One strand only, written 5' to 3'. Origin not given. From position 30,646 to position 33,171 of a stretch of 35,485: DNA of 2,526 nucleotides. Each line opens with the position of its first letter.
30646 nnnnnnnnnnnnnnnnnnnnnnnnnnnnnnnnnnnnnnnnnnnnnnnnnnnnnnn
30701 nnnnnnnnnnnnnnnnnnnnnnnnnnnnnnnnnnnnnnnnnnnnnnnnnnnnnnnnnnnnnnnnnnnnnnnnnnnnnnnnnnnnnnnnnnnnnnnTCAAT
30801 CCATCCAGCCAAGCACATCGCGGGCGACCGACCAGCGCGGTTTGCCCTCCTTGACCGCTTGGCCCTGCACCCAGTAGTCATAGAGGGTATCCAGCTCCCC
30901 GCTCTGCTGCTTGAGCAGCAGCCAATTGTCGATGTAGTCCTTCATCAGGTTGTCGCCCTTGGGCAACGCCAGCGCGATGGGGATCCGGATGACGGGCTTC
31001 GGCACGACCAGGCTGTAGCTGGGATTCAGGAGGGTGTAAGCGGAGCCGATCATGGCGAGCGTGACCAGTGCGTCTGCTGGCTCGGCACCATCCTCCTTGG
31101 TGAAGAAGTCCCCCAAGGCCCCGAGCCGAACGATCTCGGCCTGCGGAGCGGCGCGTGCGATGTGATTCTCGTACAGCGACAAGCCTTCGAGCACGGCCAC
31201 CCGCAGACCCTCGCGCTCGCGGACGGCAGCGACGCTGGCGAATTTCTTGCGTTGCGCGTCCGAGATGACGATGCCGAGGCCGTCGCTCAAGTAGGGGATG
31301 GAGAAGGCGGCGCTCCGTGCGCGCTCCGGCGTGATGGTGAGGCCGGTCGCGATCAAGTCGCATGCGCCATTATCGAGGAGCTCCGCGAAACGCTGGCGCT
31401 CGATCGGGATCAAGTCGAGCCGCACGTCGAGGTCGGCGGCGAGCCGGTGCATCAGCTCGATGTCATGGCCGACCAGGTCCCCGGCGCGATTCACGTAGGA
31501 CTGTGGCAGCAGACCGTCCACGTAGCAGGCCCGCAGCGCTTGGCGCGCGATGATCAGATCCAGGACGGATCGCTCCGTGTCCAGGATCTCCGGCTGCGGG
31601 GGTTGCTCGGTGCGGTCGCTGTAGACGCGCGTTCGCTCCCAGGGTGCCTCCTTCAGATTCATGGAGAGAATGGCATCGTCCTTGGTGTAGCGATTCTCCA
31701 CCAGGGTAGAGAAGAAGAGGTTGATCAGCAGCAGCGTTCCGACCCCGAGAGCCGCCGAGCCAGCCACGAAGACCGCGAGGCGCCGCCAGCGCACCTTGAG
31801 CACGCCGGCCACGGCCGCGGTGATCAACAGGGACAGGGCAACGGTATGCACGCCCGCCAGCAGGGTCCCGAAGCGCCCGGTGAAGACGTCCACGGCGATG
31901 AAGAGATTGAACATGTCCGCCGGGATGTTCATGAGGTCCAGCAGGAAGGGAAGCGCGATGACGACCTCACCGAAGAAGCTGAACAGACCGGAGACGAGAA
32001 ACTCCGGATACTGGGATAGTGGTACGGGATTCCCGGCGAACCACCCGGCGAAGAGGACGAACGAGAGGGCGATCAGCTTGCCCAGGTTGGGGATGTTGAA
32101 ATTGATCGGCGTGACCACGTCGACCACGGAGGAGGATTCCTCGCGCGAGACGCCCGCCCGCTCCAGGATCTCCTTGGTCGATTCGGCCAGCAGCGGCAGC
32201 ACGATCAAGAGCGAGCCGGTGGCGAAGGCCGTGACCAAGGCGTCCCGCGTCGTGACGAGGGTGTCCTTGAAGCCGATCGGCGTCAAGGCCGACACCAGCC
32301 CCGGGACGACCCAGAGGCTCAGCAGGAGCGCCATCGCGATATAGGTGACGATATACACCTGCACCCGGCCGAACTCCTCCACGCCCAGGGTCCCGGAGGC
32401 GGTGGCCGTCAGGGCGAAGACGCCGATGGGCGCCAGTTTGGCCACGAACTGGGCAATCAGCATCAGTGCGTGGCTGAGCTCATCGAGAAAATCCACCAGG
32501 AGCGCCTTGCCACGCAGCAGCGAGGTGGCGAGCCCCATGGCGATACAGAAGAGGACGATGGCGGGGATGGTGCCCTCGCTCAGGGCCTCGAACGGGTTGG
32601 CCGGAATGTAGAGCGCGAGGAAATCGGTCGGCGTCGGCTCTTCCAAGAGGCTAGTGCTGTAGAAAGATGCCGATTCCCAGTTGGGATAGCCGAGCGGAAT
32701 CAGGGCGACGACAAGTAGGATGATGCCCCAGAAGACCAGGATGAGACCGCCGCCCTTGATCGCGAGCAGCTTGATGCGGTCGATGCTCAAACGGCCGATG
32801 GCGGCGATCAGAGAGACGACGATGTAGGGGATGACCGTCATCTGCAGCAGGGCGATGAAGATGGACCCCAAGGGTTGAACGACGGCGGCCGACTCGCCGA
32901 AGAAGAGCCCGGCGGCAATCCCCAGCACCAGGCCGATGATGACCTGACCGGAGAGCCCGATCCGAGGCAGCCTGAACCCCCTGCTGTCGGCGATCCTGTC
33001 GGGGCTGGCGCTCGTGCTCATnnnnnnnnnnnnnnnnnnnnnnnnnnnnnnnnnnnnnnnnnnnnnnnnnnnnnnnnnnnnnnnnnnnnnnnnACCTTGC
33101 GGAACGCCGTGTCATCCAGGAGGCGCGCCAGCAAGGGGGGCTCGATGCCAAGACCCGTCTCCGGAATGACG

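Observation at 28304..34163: Four-gene extracytoplasmic glutamine/glutamate operon: DUF1028, DAACS symporter::SBP fusion, secreted glutaminase, porin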

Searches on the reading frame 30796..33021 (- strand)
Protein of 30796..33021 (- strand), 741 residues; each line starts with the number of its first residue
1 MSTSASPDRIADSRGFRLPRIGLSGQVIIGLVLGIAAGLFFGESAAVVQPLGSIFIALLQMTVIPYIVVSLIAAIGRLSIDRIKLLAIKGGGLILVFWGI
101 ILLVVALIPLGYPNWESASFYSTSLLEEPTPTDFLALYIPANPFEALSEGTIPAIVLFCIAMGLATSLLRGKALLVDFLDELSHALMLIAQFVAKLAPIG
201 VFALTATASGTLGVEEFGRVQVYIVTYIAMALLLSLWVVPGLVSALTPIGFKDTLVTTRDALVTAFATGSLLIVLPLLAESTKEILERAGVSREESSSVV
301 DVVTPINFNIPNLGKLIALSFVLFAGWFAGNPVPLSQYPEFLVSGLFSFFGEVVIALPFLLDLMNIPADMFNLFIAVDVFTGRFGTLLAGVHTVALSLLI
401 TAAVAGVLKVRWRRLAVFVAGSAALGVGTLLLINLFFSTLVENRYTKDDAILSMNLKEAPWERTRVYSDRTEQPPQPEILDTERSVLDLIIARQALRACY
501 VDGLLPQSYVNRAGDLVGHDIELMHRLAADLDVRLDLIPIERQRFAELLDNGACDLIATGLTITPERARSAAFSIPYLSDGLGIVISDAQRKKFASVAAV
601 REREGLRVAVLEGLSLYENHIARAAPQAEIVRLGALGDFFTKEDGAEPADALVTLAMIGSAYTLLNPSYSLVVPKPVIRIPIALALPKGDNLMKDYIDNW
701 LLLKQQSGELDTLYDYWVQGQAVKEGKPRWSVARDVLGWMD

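Call 3: search_protein_families(library=pfam, proteins=[window:30796-33021:-], max_evalue=0.01)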
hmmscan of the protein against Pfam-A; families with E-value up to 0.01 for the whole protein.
window:30796-33021:- (741 aa): 3 families
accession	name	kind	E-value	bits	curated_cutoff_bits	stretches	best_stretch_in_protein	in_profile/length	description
PF00375.23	SDF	-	9.6e-55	186.6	27.9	1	23-399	1-383/387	Sodium:dicarboxylate symporter family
PF00497.25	SBP_bac_3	-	7.9e-22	77.9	26.4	1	497-719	2-131/132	Bacterial extracellular solute-binding proteins, family 3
PF10613.14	Lig_chan-Glu_bd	-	0.0016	18.9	30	1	551-588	76-113/115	Ligated ion channel L-glutamate- and glycine-binding site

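Call 4: search_protein_families(library=ncbifam, proteins=[window:30796-33021:-], max_evalue=0.01)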
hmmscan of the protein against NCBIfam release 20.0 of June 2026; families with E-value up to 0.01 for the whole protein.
window:30796-33021:- (741 aa): 16 families
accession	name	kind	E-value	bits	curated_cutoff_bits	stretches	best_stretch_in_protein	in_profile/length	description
NF009587.0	PRK13027.1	subfamily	1.3e-18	67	570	1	24-382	10-381/442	C4-dicarboxylate transporter DctA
NF002461.0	PRK01663.1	subfamily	7.5e-18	64.7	513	1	23-321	9-313/428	C4-dicarboxylate transporter DctA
NF010151.0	PRK13628.1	equivalog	5.1e-11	42.2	308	1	20-278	13-272/407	serine/threonine transporter SstT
NF008440.0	PRK11283.1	equivalog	8.5e-11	41.2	638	1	138-313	146-318/437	glutamate/aspartate:proton symporter GltP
NF008426.0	PRK11260.1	equivalog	9.8e-11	41.4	312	1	487-719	34-261/266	cystine ABC transporter substrate-binding protein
TIGR01096.1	3A0103s03R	subfamily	1.5e-10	41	256.35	1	505-717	35-249/250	lysine/arginine/ornithine ABC transporter substrate-binding protein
NF008112.0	PRK10859.1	equivalog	6e-09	34.9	354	1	482-601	31-148/483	membrane-bound lytic murein transglycosylase MltF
NF007029.0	PRK09495.1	equivalog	5.7e-08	32.8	303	1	514-718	44-243/248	glutamine ABC transporter substrate-binding protein GlnH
NF008885.0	PRK11917.1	equivalog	7.5e-08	32.2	373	1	514-600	59-146/259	bifunctional adhesin/ABC transporter aspartate/glutamate-binding protein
TIGR02995.1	ectoine_ehuB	equivalog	6.7e-05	22.3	190.9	1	550-635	89-174/275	ectoine/hydroxyectoine ABC transporter substrate-binding protein EhuB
NF041764.1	ArtI_Ecoli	equivalog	0.0002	20.8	522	1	502-614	29-135/243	arginine ABC transporter substrate-binding protein ArtI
NF008063.0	PRK10797.1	subfamily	0.00044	19.5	375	1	529-719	82-271/302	glutamate/aspartate ABC transporter substrate-binding protein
NF052427.1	StpK7MSMEG_1200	equivalog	0.00073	18.1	900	1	506-613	374-474/601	serine/threonine protein kinase StpK7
NF011583.0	PRK15007.1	subfamily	0.0013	18.2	358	1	505-613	32-134/243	arginine ABC transporter substrate-binding protein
TIGR04262.1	orph_peri_GRRM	subfamily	0.002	17.5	190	1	496-633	3-138/257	extracellular substrate binding-like orphan protein GrrP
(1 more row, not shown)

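Call 7: find_homologous_proteins(query=window:30796-33021:-, max_evalue=1e-10)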
Query window:30796-33021:- (741 aa): 1286 proteins with E <= 1e-10 among 8000 candidates; the best 120 are listed.
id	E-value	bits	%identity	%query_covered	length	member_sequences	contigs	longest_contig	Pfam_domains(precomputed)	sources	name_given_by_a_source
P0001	0.0e+0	1596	100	100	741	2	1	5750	PF00497.26,PF00375.24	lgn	-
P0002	0.0e+0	1402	87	100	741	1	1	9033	PF00497.26,PF00375.24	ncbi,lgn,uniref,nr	ncbi:cation:dicarboxylate symporter family transporter [Thiorhodococcus minor]|uniref:Cation:dicarbo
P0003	0.0e+0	1375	85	100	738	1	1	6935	PF00497.26,PF00375.24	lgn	-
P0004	0.0e+0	1167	74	98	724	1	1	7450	PF00497.26,PF00375.24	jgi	jgi:Na+/H+-dicarboxylate symporter/ABC-type amino acid transport substrate-binding protein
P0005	0.0e+0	1155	72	100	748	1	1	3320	PF00497.26,PF00375.24,PF10613.15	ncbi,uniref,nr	ncbi:cation:dicarboxylase symporter family transporter [Thiohalocapsa sp.]|uniref:cation:dicarboxyla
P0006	0.0e+0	1150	72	98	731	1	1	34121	PF00497.26,PF00375.24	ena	-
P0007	0.0e+0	1145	72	98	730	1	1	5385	PF00497.26,PF00375.24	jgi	jgi:Na+/H+-dicarboxylate symporter/ABC-type amino acid transport substrate-binding protein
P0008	0.0e+0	1128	71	99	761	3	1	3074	PF00497.26,PF00375.24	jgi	jgi:Na+/H+-dicarboxylate symporter/ABC-type amino acid transport substrate-binding protein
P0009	0.0e+0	1112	72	99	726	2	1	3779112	PF00497.26,PF00375.24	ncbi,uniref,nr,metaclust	ncbi:hypothetical protein MARPU_04560 [Marichromatium purpuratum 984]|uniref:Solute-binding protein 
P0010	0.0e+0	1106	70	98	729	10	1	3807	PF00497.26,PF00375.24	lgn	-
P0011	1.1e-273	928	73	78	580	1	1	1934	PF00497.26,PF00375.24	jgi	jgi:ABC-type amino acid transport substrate-binding protein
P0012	4.3e-250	850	56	96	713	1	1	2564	PF00497.26,PF00375.24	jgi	jgi:Na+/H+-dicarboxylate symporter/ABC-type amino acid transport substrate-binding protein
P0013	2.5e-245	834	72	71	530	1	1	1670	PF00497.26,PF00375.24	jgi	jgi:ABC-type amino acid transport substrate-binding protein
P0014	1.6e-217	742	49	98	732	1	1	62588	PF00497.26,PF00375.24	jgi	-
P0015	1.3e-215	736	51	98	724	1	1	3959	PF00497.26,PF00375.24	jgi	jgi:Na+/H+-dicarboxylate symporter/ABC-type amino acid transport substrate-binding protein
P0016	2.7e-210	719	48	99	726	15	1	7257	PF00497.26,PF00375.24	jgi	-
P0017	6.1e-210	717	50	98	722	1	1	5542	PF00497.26,PF00375.24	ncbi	-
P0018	2.7e-209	715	50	97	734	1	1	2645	PF00497.26,PF00375.24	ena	-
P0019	2.8e-209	715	49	97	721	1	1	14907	PF00497.26,PF00375.24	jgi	jgi:Na+/H+-dicarboxylate symporter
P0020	1.8e-208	712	50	98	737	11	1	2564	PF00497.26,PF00375.24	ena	-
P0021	2.0e-208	712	50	98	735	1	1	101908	PF00497.26,PF00375.24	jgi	jgi:Na+/H+-dicarboxylate symporter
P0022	2.3e-208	712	49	97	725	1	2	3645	PF00497.26,PF00375.24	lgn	-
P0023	3.0e-208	712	51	98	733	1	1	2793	PF00497.26,PF00375.24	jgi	jgi:proton glutamate symport protein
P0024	3.8e-208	711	50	97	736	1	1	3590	PF00497.26,PF00375.24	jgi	-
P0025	4.2e-208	711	50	97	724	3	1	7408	PF00497.26,PF00375.24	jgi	-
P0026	5.4e-208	711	48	97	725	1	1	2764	PF00497.26,PF00375.24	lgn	-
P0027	1.0e-207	710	49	99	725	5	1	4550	PF00497.26,PF00375.24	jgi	-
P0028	1.3e-207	710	49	97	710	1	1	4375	PF00497.26,PF00375.24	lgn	-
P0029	1.5e-207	709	48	98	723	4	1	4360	PF00497.26,PF00375.24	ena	-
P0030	2.1e-207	709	48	97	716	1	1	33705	PF00497.26,PF00375.24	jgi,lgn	-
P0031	2.9e-207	708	51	98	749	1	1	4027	PF00497.26,PF00375.24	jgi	jgi:Na+/H+-dicarboxylate symporter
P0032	3.1e-207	708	50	98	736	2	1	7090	PF00497.26,PF00375.24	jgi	jgi:Na+/H+-dicarboxylate symporter/ABC-type amino acid transport substrate-binding protein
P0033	3.3e-207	708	50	98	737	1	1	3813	PF00497.26,PF00375.24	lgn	-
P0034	6.1e-207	707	48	99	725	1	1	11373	PF00497.26,PF00375.24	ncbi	-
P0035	6.4e-207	707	49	100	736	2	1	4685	PF00497.26,PF00375.24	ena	-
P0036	7.7e-207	707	49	97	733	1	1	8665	PF00497.26,PF00375.24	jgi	-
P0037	8.1e-207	707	50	100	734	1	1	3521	PF00497.26,PF00375.24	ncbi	-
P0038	1.1e-206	707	49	100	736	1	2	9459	PF00497.26,PF00375.24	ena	-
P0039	1.6e-206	706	49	100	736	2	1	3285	PF00497.26,PF00375.24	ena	-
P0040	3.6e-206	705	49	100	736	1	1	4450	PF00497.26,PF00375.24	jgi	jgi:Na+/H+-dicarboxylate symporter/ABC-type amino acid transport substrate-binding protein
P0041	4.6e-206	705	48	98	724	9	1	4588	PF00497.26,PF00375.24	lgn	-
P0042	6.6e-206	704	50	97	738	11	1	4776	PF00497.26,PF00375.24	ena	-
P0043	8.0e-206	704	50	98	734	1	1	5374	PF00497.26,PF00375.24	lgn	-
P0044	2.0e-205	702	50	97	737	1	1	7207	PF00497.26,PF00375.24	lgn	-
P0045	3.4e-205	702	50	97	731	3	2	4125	PF00497.26,PF00375.24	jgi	jgi:Na+/H+-dicarboxylate symporter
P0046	5.9e-205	701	46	97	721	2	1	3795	PF00497.26,PF00375.24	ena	-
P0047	7.5e-205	701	47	100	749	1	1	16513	PF00497.26,PF00375.24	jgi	jgi:Na+/H+-dicarboxylate symporter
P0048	9.8e-205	700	50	97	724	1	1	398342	PF00497.26,PF00375.24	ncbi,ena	-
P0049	1.0e-204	700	49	98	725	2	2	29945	PF00497.26,PF00375.24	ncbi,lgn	-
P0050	1.2e-204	700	48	97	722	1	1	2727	PF00497.26,PF00375.24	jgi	jgi:proton glutamate symport protein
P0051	1.4e-204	700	50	97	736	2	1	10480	PF00497.26,PF00375.24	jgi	-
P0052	1.9e-204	699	49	97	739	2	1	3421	PF00497.26,PF00375.24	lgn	-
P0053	3.7e-204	698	47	100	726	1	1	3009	PF00497.26,PF00375.24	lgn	-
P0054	7.5e-204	697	48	100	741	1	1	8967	PF00497.26,PF00375.24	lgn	-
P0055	2.0e-203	696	48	98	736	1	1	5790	PF00497.26,PF00375.24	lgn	-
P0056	2.1e-203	696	46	97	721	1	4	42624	PF00497.26,PF00375.24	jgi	jgi:Na+/H+-dicarboxylate symporter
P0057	2.8e-203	695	48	99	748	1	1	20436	PF00497.26,PF00375.24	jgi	jgi:Na+/H+-dicarboxylate symporter/ABC-type amino acid transport substrate-binding protein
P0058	5.0e-203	694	50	97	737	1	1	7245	PF00497.26,PF00375.24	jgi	jgi:Na+/H+-dicarboxylate symporter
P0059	1.4e-202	693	49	97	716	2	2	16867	PF00497.26,PF00375.24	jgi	jgi:Na+/H+-dicarboxylate symporter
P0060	2.0e-202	693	49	98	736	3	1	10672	PF00497.26,PF00375.24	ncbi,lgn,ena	-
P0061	2.0e-202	693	50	97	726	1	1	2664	PF00497.26,PF00375.24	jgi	jgi:Na+/H+-dicarboxylate symporter/ABC-type amino acid transport substrate-binding protein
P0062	2.1e-202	692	48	98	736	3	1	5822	PF00497.26,PF00375.24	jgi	jgi:Na+/H+-dicarboxylate symporter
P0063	2.2e-202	692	48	99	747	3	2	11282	PF00497.26,PF00375.24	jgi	jgi:Na+/H+-dicarboxylate symporter/ABC-type amino acid transport substrate-binding protein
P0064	3.5e-202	692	47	99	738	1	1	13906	PF00497.26,PF00375.24,PF10613.15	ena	-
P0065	4.7e-202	691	48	100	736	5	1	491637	PF00497.26,PF00375.24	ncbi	-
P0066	6.0e-202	691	47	100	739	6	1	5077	PF00497.26,PF00375.24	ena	-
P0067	7.5e-202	691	48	100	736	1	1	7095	PF00497.26,PF00375.24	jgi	jgi:Na+/H+-dicarboxylate symporter/ABC-type amino acid transport substrate-binding protein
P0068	7.9e-202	691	47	100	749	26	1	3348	PF00497.26,PF00375.24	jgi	jgi:proton glutamate symport protein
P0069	8.2e-202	690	49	97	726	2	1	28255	PF00497.26,PF00375.24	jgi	jgi:proton glutamate symport protein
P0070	1.3e-201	690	47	100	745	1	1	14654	PF00497.26,PF00375.24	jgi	jgi:Na+/H+-dicarboxylate symporter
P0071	1.5e-201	690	49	100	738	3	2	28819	PF00497.26,PF00375.24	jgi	jgi:Na+/H+-dicarboxylate symporter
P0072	1.9e-201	689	48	100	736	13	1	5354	PF00497.26,PF00375.24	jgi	-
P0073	2.0e-201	689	49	98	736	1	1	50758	PF00497.26,PF00375.24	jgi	jgi:Na+/H+-dicarboxylate symporter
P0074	2.0e-201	689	48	97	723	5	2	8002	PF00497.26,PF00375.24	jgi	jgi:Na+/H+-dicarboxylate symporter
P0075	2.2e-201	689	48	100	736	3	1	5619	PF00497.26,PF00375.24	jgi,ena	-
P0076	3.1e-201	689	47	99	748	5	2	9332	PF00497.26,PF00375.24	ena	-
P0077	4.3e-201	688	49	97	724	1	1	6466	PF00497.26,PF00375.24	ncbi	-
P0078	4.6e-201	688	46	97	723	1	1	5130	PF00497.26,PF00375.24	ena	-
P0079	5.8e-201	688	49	97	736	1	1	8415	PF00497.26,PF00375.24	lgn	-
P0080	6.8e-201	687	48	98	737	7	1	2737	PF00497.26,PF00375.24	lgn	-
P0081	1.3e-200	686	49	100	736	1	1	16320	PF00497.26,PF00375.24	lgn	-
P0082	1.4e-200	686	48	100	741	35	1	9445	PF00497.26,PF00375.24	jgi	-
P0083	1.6e-200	686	48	100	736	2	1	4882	PF00497.26,PF00375.24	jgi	-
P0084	2.7e-200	685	47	100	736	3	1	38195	PF00497.26,PF00375.24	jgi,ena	-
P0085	3.0e-200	685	47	97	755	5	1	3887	PF00497.26,PF00375.24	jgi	jgi:Na+/H+-dicarboxylate symporter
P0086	3.1e-200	685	48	98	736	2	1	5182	PF00497.26,PF00375.24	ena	-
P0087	3.9e-200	685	47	98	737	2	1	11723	PF00497.26,PF00375.24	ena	-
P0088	3.9e-200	685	47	100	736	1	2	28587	PF00497.26,PF00375.24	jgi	-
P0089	4.6e-200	685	49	97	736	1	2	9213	PF00497.26,PF00375.24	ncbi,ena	-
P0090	1.5e-199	683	49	98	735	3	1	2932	PF00497.26,PF00375.24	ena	-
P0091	1.8e-199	683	47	100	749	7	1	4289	PF00497.26,PF00375.24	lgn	-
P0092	2.0e-199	683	48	100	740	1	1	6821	PF00497.26,PF00375.24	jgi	jgi:Na+/H+-dicarboxylate symporter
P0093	2.3e-199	682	48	98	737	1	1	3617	PF00497.26,PF00375.24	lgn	-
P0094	4.5e-199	681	49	97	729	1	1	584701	PF00497.26,PF00375.24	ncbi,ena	-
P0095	4.7e-199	681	49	97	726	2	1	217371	PF00497.26,PF00375.24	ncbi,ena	-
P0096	1.7e-198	680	48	98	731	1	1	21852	PF00497.26,PF00375.24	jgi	jgi:Na+/H+-dicarboxylate symporter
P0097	2.0e-198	679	48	100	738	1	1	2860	PF00497.26,PF00375.24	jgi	jgi:Na+/H+-dicarboxylate symporter/ABC-type amino acid transport substrate-binding protein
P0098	3.7e-198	678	45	98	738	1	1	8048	PF00497.26,PF00375.24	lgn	-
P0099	1.6e-197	676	48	97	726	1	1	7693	PF00497.26,PF00375.24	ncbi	ncbi:MAG: cation:dicarboxylase symporter family transporter [Burkholderiales bacterium]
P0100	3.7e-197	675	49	97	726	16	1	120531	PF00497.26,PF00375.24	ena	-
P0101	4.1e-197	675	48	100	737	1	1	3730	PF00497.26,PF00375.24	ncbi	-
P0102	4.2e-197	675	48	97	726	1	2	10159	PF00497.26,PF00375.24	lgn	-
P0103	4.4e-197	675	48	97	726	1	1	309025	PF00497.26,PF00375.24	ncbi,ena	-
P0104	4.5e-197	675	49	97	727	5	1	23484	PF00497.26,PF00375.24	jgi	jgi:Na+/H+-dicarboxylate symporter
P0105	4.7e-197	675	48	98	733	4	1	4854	PF00497.26,PF00375.24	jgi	jgi:Na+/H+-dicarboxylate symporter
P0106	5.8e-197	674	49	94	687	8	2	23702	PF00497.26,PF00375.24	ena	-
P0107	2.8e-196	672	47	99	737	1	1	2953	PF00497.26,PF00375.24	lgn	-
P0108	3.4e-196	672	46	97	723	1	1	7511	PF00497.26,PF00375.24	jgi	jgi:Na+/H+-dicarboxylate symporter/ABC-type amino acid transport substrate-binding protein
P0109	3.6e-196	672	46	97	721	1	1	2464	PF00497.26,PF00375.24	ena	-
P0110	4.7e-196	671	46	100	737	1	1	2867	PF00497.26,PF00375.24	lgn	-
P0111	9.5e-196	670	48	97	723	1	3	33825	PF00497.26,PF00375.24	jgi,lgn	jgi:Na+/H+-dicarboxylate symporter/ABC-type amino acid transport substrate-binding protein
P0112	1.1e-195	670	47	97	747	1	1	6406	PF00497.26,PF00375.24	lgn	-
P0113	3.1e-195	669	49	97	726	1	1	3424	PF00497.26,PF00375.24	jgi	jgi:proton glutamate symport protein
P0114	3.2e-195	669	48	98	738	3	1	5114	PF00497.26,PF00375.24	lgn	-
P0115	5.7e-195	668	45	97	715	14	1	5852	PF00497.26,PF00375.24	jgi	-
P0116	7.8e-195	667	48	97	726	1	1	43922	PF00497.26,PF00375.24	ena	-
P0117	1.0e-194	667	47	98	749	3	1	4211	PF00497.26,PF00375.24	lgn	-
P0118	1.6e-194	666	44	98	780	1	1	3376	PF00497.26,PF00375.24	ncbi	-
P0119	1.8e-194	666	48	97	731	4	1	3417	PF00497.26,PF00375.24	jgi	jgi:Na+/H+-dicarboxylate symporter/ABC-type amino acid transport substrate-binding protein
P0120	2.1e-194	666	49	97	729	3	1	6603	PF00497.26,PF00375.24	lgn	-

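Call 9: find_encoding_contigs(protein=P0009, flank=8000, max_places=2)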
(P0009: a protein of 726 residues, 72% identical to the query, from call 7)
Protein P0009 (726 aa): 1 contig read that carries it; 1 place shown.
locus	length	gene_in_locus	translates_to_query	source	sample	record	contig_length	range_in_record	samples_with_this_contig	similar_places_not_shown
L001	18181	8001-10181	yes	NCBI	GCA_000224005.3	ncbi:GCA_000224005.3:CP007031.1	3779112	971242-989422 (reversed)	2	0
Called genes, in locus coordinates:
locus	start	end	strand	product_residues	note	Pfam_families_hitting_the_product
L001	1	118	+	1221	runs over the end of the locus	PF13433:Peripla_BP_5, PF13458:Peripla_BP_6, PF00989:PAS, PF08448:PAS_4, PF13426:PAS_9, PF00990:GGDEF, PF00563:EAL, PF04940:BLUF, +3 more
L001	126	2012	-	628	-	PF02518:HATPase_c, PF00204:DNA_gyraseB, PF01751:Toprim, PF00986:DNA_gyraseB_C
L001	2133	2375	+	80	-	PF02609:Exonuc_VII_S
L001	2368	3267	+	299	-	PF00348:polyprenyl_synt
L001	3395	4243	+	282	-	PF02649:GCHY-1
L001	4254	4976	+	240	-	PF00561:Abhydrolase_1, PF12697:Abhydrolase_6, PF00975:Thioesterase (weak)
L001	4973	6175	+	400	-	PF07690:MFS_1, PF00083:Sugar_tr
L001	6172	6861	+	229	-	PF12625:Arabinose_bd (weak), PF00027:cNMP_binding, PF13545:HTH_Crp_2, PF00325:Crp (weak)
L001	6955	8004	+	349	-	PF06267:DUF1028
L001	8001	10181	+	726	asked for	PF00375:SDF, PF00497:SBP_bac_3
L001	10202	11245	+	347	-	PF04960:Glutaminase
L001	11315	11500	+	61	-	PF11127:YgaP-like_TM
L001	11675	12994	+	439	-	PF00989:PAS, PF08448:PAS_4, PF13188:PAS_8 (weak), PF13426:PAS_9, PF08447:PAS_3, PF00990:GGDEF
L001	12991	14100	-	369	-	PF05343:Peptidase_M42, PF01546:Peptidase_M20 (weak)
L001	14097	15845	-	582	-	PF00583:Acetyltransf_1, PF13508:Acetyltransf_7 (weak), PF08445:FR47 (faint), PF02655:ATP-grasp_3 (faint), PF08443:RimK, PF14397:ATPgrasp_ST (faint), PF07478:Dala_Dala_lig_C (faint)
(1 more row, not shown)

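Call 10: find_encoding_contigs(protein=P0002, flank=8000, max_places=2)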
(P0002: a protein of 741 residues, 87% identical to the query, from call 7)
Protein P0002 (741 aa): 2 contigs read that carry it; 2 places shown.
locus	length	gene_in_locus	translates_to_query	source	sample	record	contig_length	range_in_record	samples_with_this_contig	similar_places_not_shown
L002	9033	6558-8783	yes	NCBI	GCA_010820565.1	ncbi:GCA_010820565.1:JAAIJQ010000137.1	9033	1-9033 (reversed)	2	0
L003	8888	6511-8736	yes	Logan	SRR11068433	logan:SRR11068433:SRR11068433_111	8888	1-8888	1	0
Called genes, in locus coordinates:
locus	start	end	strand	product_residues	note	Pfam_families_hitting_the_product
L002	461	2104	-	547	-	PF03235:GmrSD_N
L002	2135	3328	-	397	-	-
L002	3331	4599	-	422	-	PF13304:AAA_21, PF13175:AAA_15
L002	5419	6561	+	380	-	PF06267:DUF1028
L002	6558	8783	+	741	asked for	PF00375:SDF, PF00497:SBP_bac_3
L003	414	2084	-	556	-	PF03235:GmrSD_N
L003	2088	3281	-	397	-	-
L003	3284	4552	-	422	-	PF13304:AAA_21, PF13175:AAA_15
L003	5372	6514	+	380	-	PF06267:DUF1028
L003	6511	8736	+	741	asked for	PF00375:SDF, PF00497:SBP_bac_3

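Call 11: find_encoding_contigs(protein=P0014, flank=7000, max_places=1)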
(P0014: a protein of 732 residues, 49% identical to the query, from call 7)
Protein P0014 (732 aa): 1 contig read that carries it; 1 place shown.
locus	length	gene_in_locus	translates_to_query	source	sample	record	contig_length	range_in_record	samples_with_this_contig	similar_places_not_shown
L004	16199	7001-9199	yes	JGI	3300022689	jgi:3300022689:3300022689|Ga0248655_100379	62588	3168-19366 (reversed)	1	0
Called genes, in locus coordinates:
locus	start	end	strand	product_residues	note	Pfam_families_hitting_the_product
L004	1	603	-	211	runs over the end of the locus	PF02527:GidB, PF05175:MTS (weak), PF13847:Methyltransf_31 (weak)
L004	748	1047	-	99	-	-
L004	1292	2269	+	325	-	PF01073:3Beta_HSD, PF01370:Epimerase, PF02719:Polysacc_synt_2, PF04321:RmlD_sub_bind, PF07993:NAD_binding_4 (faint), PF13460:NAD_binding_10, PF16363:GDP_Man_Dehyd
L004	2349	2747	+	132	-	PF00072:Response_reg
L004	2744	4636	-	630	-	PF07995:GSDH, PF00404:Dockerin_1 (weak)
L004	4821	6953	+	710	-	PF00128:Alpha-amylase (weak)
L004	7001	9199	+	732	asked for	PF00375:SDF, PF00497:SBP_bac_3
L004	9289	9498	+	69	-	-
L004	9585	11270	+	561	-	-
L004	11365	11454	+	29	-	-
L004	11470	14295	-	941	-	PF00311:PEPcase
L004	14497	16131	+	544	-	PF00342:PGI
